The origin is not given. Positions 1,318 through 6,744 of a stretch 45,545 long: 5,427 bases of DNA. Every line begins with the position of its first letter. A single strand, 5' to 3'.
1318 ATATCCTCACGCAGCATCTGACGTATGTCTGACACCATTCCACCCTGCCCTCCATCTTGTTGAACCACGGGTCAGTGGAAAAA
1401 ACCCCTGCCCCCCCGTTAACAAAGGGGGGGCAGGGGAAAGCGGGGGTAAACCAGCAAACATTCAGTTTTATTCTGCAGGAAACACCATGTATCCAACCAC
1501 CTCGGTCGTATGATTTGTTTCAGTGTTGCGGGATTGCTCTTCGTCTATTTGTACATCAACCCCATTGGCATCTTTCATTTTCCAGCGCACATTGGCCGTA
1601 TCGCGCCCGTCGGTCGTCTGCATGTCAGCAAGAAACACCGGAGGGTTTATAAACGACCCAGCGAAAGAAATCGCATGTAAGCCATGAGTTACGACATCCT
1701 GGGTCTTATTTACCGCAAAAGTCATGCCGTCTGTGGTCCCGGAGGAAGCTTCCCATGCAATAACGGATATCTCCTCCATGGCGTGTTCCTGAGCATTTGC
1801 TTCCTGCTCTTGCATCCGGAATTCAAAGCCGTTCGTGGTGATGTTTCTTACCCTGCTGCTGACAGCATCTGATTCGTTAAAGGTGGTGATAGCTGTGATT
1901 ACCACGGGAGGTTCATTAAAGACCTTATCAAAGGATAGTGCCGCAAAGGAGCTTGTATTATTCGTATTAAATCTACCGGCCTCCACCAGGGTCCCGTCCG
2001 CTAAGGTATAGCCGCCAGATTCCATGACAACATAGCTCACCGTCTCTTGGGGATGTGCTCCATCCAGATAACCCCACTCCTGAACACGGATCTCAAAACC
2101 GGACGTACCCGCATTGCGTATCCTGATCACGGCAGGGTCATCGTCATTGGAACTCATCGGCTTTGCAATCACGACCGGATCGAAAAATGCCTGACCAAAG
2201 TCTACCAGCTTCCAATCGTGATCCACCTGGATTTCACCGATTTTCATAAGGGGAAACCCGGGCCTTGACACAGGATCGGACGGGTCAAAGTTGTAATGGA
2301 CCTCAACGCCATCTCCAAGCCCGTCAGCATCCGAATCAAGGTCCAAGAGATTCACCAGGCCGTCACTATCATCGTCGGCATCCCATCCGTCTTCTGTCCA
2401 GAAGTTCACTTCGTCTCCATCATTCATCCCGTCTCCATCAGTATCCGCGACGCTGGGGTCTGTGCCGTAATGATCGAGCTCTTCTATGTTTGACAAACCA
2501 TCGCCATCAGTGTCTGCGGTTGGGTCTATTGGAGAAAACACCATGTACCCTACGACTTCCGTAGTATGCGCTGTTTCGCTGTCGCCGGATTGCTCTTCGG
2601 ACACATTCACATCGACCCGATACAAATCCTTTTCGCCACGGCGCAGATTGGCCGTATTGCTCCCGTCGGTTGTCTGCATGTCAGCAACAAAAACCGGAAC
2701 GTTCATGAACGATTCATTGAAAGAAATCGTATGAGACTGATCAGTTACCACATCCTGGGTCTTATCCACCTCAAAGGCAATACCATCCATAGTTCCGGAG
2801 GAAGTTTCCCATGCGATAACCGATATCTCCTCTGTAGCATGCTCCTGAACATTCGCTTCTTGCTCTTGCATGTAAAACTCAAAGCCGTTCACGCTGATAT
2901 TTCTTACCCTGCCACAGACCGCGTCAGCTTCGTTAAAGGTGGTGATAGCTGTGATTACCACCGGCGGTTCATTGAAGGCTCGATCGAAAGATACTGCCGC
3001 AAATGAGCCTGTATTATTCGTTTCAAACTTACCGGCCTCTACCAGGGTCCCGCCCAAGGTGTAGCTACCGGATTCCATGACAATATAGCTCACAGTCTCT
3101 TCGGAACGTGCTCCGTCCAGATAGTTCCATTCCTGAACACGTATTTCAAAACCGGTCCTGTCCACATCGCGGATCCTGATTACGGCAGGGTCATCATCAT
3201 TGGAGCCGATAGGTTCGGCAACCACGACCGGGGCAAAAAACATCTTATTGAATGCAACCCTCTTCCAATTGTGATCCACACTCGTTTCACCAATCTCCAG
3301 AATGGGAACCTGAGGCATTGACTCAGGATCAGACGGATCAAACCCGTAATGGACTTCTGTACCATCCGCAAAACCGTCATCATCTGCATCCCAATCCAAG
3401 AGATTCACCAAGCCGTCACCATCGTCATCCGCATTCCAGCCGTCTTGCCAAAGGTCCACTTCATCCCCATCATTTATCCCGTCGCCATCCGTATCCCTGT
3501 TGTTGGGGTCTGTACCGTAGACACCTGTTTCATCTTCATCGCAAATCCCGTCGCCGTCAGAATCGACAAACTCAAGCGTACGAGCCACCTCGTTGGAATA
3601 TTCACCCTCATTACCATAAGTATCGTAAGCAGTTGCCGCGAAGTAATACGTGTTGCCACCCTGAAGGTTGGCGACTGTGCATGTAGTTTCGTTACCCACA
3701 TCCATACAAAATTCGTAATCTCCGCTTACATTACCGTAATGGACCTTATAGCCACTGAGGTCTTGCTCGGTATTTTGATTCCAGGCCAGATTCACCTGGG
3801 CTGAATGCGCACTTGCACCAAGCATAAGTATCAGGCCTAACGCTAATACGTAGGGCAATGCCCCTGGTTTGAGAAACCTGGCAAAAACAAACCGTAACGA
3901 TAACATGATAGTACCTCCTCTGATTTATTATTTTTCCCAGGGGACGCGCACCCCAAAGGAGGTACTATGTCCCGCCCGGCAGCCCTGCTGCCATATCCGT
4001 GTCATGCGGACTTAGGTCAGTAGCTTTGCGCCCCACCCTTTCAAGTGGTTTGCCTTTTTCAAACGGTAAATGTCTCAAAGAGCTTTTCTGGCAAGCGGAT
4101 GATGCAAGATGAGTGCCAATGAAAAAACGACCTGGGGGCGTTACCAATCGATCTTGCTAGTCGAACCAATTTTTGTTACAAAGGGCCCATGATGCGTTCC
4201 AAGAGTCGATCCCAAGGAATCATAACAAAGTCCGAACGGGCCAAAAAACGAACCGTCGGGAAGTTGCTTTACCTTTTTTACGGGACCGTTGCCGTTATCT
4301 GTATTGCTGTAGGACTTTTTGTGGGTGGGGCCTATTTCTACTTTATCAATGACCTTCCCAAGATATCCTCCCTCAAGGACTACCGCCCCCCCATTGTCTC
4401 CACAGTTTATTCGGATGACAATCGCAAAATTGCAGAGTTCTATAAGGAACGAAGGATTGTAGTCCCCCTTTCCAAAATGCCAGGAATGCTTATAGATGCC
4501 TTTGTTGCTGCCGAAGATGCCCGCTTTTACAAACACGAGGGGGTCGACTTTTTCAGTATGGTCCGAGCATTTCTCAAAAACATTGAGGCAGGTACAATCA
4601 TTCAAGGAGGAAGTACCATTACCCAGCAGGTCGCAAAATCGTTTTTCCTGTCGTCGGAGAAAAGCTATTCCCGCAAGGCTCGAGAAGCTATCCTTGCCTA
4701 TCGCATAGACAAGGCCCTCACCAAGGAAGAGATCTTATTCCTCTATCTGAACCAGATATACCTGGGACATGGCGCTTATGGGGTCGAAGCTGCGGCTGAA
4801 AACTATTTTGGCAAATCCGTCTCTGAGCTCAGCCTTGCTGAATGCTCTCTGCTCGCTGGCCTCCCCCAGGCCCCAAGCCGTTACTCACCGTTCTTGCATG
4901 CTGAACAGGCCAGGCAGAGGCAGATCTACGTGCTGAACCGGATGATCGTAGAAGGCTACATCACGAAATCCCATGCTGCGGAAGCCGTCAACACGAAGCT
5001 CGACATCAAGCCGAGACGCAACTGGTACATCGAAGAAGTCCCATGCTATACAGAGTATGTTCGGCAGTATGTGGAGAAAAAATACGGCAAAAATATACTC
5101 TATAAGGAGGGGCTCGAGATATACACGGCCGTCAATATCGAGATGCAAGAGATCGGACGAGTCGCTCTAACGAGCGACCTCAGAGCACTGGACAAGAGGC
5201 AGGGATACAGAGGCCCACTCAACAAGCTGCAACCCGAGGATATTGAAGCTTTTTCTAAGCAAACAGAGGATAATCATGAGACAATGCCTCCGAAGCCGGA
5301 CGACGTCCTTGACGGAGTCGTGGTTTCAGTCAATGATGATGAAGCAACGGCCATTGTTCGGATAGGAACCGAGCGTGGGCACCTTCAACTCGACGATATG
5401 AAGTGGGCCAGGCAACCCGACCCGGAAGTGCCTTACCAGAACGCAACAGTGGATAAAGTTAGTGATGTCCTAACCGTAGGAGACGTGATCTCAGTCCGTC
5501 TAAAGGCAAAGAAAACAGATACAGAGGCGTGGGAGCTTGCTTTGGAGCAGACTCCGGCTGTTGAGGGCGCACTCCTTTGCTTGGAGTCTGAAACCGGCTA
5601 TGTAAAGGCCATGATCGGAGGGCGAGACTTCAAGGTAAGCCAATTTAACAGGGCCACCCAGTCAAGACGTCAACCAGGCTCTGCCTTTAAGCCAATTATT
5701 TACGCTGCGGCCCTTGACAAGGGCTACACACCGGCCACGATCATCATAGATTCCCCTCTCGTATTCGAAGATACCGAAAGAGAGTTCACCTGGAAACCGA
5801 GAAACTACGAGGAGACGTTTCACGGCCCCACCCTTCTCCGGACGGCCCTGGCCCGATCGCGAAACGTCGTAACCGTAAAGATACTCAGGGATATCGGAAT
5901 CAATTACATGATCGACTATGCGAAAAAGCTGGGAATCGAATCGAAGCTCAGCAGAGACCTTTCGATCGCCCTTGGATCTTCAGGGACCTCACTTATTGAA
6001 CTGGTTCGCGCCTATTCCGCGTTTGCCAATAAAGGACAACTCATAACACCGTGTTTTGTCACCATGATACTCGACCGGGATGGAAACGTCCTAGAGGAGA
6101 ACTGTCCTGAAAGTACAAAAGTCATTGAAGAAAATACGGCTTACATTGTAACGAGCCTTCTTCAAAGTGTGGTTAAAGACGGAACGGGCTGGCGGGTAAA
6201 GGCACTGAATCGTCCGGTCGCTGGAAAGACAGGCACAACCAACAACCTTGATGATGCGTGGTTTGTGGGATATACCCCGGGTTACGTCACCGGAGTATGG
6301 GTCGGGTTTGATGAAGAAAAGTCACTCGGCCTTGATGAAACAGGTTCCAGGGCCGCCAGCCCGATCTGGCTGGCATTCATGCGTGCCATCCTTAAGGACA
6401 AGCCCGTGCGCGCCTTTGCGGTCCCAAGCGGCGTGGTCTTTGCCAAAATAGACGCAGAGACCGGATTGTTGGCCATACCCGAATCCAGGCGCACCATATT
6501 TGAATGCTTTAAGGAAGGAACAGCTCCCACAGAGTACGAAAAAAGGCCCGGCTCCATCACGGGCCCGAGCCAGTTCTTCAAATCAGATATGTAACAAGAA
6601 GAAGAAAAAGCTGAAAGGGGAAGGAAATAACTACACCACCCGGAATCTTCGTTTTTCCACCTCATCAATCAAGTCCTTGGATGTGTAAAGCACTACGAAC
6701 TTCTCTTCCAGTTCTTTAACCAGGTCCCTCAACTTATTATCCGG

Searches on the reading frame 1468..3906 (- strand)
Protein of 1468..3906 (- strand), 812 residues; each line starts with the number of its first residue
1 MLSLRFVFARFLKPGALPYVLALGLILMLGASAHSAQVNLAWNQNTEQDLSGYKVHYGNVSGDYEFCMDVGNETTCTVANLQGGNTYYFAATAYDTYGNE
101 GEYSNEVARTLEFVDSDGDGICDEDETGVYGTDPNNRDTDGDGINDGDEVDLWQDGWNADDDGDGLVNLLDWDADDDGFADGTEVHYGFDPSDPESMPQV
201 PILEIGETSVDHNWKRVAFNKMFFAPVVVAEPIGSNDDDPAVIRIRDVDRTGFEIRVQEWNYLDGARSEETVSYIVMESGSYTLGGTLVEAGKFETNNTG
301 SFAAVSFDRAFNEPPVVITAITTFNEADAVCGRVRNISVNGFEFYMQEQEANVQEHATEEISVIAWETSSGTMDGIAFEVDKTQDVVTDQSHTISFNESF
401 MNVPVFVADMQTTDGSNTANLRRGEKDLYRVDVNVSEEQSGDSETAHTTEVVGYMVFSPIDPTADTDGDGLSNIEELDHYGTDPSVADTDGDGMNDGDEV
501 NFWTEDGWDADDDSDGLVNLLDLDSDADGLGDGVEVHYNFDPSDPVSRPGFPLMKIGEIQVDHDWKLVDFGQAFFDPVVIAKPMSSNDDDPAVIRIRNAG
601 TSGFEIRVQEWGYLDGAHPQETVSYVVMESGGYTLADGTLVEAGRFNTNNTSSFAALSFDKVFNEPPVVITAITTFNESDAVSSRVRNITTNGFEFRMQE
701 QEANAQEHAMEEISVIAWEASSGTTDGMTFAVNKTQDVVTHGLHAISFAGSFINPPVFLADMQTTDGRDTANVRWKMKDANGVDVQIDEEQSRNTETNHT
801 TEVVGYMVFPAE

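Call 67: search_protein_families(library=pfam, proteins=[window:1468-3906:-], max_evalue=0.00001)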
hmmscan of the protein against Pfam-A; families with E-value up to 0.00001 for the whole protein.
window:1468-3906:- (812 aa): 3 families
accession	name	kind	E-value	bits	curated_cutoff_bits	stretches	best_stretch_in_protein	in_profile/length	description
PF09458.16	H_lectin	-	2e-16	60.3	24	0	658-702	5-53/67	H-type lectin domain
PF18884.5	TSP3_bac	-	2e-12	47.1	25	1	465-485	1-20/22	Bacterial TSP3 repeat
PF00041.27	fn3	-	6.9e-06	26.6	25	1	35-107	13-81/84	Fibronectin type III domain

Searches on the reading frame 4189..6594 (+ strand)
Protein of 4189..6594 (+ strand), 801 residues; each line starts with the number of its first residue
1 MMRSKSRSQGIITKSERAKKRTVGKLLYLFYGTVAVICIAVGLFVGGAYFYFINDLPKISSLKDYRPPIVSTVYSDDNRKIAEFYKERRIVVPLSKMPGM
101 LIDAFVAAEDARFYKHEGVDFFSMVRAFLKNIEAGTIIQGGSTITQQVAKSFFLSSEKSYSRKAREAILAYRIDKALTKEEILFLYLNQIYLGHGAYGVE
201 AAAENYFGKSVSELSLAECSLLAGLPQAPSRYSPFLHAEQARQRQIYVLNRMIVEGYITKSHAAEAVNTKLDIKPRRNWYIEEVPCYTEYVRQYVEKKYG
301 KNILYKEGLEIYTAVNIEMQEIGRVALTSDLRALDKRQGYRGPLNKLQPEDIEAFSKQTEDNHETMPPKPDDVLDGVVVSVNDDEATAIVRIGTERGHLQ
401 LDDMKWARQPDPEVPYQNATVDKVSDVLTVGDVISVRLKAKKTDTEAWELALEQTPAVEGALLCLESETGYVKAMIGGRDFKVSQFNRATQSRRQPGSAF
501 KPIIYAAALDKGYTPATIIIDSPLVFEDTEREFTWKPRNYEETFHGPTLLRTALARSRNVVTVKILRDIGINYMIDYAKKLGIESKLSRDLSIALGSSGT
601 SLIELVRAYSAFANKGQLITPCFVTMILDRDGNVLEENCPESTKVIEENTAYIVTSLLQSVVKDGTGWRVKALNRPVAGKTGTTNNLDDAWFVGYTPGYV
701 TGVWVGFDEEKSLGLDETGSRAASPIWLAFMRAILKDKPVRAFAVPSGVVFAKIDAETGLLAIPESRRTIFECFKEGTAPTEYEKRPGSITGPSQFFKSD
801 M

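Call 67: search_protein_families(library=pfam, proteins=[window:4189-6594:+], max_evalue=0.00001)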
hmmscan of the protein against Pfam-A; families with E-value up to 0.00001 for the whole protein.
window:4189-6594:+ (801 aa): 3 families
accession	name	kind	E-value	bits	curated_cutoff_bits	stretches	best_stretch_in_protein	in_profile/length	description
PF00912.28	Transgly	-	8.8e-66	221.2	27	1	79-252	3-177/178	Transglycosylase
PF00905.27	Transpeptidase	-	3.8e-35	122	22.1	1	461-726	2-293/299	Penicillin binding protein transpeptidase domain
PF17092.11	PCB_OB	-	4.7e-18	66.4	27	1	340-458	1-111/111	Penicillin-binding protein OB-like domain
